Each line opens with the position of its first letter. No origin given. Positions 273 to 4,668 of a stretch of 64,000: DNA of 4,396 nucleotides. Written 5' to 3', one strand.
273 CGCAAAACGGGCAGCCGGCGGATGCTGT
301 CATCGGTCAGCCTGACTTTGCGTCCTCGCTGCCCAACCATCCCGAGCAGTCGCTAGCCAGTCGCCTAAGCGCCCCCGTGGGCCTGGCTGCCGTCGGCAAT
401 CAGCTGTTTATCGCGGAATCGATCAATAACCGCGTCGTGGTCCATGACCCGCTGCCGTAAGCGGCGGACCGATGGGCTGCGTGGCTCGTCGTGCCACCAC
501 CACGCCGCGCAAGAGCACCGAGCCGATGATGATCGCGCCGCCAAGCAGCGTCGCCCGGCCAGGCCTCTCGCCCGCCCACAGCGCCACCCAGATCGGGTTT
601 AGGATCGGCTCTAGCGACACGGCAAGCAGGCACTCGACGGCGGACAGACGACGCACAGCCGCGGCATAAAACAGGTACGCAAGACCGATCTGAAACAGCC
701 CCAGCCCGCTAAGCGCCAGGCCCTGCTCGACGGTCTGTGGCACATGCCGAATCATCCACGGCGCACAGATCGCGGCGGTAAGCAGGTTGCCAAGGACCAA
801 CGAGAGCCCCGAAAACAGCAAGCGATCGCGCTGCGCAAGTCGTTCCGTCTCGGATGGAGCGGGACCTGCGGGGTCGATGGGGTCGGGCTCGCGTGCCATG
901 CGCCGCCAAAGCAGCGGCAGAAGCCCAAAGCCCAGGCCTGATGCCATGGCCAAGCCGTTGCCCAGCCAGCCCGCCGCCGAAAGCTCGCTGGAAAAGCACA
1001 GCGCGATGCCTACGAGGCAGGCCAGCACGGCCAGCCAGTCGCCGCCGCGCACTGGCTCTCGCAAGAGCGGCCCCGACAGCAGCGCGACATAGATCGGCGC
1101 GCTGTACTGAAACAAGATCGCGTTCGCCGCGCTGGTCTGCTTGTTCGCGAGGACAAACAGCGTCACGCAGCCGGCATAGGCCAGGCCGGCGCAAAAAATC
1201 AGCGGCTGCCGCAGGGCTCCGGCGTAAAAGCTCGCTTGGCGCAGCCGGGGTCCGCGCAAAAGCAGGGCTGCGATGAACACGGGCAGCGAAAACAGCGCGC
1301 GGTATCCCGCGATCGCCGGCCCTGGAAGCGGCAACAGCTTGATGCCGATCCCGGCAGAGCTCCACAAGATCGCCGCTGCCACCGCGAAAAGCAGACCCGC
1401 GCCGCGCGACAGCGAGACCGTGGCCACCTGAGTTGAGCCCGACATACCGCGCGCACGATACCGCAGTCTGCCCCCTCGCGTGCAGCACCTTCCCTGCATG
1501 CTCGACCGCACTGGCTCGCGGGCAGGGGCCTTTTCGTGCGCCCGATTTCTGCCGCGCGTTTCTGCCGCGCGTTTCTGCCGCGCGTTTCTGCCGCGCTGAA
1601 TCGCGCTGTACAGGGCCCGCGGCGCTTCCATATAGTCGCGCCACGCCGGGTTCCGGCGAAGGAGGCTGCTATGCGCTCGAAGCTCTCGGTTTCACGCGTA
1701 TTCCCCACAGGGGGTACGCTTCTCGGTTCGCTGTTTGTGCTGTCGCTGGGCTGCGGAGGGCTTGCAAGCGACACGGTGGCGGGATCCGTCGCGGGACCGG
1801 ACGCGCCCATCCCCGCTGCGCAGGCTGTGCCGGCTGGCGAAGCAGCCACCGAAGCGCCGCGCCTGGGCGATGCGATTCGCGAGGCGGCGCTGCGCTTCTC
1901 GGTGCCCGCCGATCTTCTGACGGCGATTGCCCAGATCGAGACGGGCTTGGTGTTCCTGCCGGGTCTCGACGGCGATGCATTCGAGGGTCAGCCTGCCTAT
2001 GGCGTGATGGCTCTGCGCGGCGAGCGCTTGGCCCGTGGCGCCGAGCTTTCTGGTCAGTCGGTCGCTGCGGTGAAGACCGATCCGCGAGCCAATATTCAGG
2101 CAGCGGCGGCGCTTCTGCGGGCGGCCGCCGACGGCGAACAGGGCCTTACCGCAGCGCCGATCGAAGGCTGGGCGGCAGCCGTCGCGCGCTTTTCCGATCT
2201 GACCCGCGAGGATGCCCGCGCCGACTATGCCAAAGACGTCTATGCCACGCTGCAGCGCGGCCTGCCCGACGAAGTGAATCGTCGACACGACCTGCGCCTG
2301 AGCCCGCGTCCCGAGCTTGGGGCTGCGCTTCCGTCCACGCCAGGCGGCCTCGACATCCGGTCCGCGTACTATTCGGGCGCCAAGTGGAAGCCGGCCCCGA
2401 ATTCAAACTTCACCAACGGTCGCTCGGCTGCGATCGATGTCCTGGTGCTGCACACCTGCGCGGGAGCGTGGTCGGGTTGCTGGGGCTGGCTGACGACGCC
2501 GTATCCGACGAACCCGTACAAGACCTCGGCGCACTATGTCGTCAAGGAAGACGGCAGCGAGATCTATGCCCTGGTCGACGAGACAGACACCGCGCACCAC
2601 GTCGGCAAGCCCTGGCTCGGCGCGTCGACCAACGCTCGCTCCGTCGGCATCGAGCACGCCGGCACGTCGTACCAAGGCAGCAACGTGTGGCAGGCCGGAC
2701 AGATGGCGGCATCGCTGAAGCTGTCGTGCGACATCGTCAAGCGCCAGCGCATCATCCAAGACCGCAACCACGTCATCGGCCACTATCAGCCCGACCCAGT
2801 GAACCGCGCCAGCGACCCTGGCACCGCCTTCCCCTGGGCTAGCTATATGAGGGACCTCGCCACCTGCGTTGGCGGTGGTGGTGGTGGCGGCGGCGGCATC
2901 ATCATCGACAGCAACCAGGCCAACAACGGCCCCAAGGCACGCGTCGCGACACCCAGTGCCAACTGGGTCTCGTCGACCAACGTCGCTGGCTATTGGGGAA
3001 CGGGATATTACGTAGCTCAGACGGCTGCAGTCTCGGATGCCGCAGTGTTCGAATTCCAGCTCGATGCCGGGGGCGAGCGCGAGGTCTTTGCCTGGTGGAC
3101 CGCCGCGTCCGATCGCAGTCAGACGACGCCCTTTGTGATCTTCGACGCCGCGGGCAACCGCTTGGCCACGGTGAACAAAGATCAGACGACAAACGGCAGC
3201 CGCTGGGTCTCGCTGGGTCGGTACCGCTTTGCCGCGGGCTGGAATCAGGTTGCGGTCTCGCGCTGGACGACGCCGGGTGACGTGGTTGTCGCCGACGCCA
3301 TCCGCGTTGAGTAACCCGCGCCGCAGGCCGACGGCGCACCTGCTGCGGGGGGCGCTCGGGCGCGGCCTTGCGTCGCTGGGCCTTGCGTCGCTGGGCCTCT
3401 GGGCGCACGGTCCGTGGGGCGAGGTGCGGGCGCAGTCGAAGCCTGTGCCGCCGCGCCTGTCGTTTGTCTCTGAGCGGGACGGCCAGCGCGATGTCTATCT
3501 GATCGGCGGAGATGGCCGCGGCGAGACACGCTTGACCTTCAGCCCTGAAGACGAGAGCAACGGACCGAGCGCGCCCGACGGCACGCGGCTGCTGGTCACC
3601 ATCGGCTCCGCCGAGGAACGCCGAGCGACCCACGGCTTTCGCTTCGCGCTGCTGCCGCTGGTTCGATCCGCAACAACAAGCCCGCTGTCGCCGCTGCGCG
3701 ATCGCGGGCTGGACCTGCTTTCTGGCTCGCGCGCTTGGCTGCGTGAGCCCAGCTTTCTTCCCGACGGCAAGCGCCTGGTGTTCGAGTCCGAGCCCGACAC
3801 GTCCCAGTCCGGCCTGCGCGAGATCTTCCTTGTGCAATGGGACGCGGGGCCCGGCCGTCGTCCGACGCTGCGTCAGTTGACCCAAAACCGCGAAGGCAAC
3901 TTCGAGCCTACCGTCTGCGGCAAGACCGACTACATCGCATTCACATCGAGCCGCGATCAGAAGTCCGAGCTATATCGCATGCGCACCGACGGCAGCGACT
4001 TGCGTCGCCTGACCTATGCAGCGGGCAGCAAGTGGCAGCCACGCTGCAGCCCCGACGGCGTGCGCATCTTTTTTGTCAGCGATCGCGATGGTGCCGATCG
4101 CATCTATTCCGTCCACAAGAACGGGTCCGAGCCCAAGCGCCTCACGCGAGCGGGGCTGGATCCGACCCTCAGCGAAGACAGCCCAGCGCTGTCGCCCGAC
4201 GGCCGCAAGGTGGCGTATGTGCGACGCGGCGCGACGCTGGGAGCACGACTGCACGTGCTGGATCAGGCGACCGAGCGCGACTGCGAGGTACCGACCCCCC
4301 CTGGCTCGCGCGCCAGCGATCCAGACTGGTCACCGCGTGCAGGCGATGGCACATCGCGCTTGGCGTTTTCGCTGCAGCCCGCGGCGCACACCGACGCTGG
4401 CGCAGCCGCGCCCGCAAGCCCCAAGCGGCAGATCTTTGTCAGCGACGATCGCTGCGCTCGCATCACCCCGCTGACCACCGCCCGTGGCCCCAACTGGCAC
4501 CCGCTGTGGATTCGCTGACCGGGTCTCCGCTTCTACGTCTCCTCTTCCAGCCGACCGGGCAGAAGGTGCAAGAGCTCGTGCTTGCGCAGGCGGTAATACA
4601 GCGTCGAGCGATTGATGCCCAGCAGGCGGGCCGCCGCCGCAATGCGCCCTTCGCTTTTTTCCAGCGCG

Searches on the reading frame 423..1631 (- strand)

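Call 68: search_protein_families(library=pfam, proteins=[window:423-1631:-], max_evalue=0.001)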
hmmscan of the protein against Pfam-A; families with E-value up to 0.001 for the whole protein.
window:423-1631:- (402 aa): 1 family
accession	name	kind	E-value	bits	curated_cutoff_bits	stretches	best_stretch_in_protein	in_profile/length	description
PF00892.27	EamA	-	4e-28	98.8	28.2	2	78-212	2-133/135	EamA-like transporter family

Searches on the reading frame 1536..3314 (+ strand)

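Call 68: search_protein_families(library=pfam, proteins=[window:1536-3314:+], max_evalue=0.001)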
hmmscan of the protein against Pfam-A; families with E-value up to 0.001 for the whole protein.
window:1536-3314:+ (592 aa): 2 families
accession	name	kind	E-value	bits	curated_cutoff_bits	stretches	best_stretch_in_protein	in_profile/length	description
PF25275.1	Golvesin_C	-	2e-27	96.3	31.6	1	470-591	10-130/132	Golvesin C-terminal domain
PF01510.30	Amidase_2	-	1.9e-21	77.2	26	1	298-429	3-130/131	N-acetylmuramoyl-L-alanine amidase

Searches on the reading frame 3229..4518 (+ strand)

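Call 68: search_protein_families(library=pfam, proteins=[window:3229-4518:+], max_evalue=0.001)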
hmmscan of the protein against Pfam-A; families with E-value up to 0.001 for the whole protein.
window:3229-4518:+ (429 aa): 2 families
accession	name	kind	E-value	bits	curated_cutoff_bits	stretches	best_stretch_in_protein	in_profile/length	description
PF07676.18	PD40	-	3.7e-21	75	20.9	1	270-293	13-37/38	WD40-like Beta Propeller Repeat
PF00930.27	DPPIV_N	-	0.00048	19.4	22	0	269-307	238-277/354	Dipeptidyl peptidase IV (DPP IV) N-terminal region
